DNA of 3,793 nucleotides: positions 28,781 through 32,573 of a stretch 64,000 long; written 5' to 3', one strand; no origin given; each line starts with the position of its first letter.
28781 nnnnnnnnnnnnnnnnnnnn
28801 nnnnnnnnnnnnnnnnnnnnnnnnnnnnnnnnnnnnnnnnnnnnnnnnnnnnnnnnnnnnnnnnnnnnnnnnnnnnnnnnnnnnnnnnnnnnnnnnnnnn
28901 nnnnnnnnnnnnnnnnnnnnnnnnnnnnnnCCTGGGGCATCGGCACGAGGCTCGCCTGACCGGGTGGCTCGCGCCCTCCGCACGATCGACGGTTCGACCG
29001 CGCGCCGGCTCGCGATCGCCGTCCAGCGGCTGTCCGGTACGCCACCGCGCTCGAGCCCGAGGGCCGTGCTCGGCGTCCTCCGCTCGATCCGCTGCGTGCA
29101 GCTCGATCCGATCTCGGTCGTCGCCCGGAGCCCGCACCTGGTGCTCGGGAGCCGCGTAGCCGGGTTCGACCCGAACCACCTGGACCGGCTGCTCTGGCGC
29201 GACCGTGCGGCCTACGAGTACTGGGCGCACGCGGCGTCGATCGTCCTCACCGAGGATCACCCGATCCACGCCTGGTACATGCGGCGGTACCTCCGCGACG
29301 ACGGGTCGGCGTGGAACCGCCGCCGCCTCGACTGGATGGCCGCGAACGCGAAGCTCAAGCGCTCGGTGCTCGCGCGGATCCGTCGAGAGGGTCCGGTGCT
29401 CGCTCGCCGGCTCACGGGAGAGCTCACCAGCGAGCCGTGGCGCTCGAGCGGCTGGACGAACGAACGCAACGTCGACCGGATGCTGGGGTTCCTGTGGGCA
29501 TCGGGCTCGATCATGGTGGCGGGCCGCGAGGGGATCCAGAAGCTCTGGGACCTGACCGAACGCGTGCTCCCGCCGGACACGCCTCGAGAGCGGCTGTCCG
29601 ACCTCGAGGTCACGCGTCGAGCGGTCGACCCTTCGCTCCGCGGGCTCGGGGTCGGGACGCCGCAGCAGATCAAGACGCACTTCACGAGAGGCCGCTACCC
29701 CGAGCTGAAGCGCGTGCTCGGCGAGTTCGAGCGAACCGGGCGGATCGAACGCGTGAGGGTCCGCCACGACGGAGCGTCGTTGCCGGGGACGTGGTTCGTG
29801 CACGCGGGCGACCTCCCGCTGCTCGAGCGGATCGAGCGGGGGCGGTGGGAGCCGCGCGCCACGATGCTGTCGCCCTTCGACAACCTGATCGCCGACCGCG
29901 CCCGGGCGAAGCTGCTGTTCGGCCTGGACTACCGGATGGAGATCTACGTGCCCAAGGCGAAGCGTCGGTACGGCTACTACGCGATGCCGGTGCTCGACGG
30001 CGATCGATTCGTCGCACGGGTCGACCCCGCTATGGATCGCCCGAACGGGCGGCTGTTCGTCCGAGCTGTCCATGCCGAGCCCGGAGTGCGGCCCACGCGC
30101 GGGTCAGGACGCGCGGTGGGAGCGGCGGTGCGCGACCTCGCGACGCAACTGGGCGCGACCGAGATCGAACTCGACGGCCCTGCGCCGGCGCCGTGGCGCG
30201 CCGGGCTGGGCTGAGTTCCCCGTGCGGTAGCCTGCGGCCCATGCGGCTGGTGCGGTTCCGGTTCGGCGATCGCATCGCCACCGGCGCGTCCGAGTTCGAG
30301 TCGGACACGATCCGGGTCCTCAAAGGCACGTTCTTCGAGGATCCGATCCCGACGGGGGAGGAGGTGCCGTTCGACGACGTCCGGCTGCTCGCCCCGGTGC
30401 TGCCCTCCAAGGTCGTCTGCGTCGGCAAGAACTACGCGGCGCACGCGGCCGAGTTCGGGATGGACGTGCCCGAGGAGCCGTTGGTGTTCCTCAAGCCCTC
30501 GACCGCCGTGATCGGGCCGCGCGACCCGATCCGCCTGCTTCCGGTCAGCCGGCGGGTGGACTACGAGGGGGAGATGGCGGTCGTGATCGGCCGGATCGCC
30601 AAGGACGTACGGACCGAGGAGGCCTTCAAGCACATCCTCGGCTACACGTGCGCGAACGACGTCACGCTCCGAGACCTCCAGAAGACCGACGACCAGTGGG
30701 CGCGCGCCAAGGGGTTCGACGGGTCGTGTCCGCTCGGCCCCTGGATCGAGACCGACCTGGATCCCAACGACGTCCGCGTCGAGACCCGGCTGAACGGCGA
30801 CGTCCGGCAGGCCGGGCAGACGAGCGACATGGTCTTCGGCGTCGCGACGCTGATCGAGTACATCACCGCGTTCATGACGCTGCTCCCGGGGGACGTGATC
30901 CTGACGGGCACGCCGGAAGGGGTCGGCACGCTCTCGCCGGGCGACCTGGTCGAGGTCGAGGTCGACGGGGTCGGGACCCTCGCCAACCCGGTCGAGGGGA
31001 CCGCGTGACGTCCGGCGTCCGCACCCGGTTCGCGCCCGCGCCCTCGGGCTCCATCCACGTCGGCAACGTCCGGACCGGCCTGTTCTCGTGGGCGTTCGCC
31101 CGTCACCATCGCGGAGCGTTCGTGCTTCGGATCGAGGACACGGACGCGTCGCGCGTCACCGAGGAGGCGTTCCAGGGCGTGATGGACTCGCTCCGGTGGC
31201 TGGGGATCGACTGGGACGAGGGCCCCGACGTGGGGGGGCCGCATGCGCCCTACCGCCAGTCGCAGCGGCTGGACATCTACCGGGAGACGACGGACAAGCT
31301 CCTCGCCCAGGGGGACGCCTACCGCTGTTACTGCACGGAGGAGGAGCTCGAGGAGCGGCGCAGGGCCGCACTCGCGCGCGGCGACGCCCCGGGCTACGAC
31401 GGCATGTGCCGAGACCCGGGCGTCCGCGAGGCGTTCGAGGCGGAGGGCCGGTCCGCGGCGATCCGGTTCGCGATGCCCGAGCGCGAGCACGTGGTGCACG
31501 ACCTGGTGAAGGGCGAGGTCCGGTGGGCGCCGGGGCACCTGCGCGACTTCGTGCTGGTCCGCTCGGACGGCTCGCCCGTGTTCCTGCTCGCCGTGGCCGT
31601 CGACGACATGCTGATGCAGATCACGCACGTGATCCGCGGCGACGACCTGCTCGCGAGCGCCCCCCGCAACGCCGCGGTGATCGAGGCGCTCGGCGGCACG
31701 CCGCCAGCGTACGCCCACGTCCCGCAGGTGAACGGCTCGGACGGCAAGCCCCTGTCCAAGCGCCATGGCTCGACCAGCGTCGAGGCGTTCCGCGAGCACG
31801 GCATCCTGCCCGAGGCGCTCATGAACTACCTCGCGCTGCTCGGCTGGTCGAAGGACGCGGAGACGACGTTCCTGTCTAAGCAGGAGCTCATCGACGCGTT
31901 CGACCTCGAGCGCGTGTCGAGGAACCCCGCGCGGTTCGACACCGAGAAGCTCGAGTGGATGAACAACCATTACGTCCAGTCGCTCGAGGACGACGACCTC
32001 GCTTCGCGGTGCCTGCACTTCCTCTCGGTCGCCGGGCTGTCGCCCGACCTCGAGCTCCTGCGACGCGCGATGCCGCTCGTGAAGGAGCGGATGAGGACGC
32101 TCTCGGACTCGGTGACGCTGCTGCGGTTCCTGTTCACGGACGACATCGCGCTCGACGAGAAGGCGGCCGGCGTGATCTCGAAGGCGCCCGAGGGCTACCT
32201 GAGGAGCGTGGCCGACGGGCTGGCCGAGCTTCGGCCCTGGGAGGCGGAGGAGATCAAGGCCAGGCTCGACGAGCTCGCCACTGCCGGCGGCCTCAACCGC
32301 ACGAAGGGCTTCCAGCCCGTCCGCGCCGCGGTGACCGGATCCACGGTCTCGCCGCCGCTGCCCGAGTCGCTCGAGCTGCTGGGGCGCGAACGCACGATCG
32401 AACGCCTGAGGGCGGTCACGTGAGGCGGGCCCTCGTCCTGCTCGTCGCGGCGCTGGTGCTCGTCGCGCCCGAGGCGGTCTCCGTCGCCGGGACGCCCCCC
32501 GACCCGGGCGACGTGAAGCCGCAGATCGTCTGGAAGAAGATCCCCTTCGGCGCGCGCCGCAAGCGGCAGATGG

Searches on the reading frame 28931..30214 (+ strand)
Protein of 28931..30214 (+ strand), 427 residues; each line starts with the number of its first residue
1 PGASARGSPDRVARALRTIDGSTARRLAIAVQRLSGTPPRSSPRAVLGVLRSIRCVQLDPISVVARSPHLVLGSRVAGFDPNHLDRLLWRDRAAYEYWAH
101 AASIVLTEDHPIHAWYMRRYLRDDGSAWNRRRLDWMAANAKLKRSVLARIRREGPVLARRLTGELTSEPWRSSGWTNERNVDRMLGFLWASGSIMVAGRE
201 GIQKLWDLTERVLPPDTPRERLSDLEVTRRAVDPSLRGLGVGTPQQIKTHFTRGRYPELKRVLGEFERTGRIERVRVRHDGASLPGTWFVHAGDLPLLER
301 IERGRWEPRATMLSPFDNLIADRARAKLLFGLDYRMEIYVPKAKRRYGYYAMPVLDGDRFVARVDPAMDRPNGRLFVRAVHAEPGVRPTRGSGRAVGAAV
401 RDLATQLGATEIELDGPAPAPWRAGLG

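Call 37: search_protein_families(library=pfam, proteins=[window:28931-30214:+], max_evalue=0.00001)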
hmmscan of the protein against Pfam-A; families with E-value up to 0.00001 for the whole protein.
window:28931-30214:+ (427 aa): 1 family
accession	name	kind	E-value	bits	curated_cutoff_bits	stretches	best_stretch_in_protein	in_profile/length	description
PF06224.18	AlkZ-like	-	2.7e-56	192.1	25.9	1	51-404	2-327/329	DNA glycosylase AlkZ-like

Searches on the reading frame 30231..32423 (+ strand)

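Call 37: search_protein_families(library=pfam, proteins=[window:30231-32423:+], max_evalue=0.00001)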
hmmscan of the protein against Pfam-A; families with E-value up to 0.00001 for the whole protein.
window:30231-32423:+ (730 aa): 2 families
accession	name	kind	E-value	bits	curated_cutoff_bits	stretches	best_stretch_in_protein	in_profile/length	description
PF00749.27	tRNA-synt_1c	-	1.2e-87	294.3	23.4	1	263-576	2-314/314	tRNA synthetases class I (E and Q), catalytic domain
PF19269.4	Anticodon_2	-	1.4e-27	97.3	23.6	1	605-729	11-140/141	Anticodon binding domain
